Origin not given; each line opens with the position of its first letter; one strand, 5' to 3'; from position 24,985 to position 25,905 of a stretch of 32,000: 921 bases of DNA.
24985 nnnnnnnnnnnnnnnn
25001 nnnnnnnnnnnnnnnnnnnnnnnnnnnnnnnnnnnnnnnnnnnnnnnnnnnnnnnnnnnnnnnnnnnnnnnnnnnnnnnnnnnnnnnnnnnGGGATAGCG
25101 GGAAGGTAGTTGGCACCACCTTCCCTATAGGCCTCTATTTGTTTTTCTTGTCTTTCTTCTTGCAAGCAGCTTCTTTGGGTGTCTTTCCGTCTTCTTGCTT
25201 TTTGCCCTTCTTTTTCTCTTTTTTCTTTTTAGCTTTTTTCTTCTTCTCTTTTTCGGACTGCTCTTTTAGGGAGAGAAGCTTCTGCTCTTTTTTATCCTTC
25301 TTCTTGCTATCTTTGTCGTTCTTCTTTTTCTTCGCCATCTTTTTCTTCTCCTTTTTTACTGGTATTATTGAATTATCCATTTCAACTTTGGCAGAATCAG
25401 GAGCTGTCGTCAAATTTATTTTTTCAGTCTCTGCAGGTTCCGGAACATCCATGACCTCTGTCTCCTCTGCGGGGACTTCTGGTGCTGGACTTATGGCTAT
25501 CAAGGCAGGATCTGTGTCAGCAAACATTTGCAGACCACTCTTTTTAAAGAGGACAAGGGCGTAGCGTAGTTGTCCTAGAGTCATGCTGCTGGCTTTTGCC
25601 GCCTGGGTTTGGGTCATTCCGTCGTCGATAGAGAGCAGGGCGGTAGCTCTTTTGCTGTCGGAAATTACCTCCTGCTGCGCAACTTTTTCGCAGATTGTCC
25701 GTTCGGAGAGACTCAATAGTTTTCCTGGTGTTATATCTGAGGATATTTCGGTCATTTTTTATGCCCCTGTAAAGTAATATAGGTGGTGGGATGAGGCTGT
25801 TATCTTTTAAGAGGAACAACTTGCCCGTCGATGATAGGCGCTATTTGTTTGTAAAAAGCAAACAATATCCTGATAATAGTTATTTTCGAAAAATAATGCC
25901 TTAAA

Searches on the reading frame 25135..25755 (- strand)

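Call 3: search_protein_families(library=pfam, proteins=[window:25135-25755:-], max_evalue=0.1)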
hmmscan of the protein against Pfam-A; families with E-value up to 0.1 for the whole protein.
window:25135-25755:- (206 aa): 2 families
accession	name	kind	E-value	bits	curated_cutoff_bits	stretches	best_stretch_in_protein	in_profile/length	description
PF13551.12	HTH_29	-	0.036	14.6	28.1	1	36-76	1-42/64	Winged helix-turn helix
PF13384.12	HTH_23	-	0.077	13.3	24.6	0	33-64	4-35/50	Homeodomain-like domain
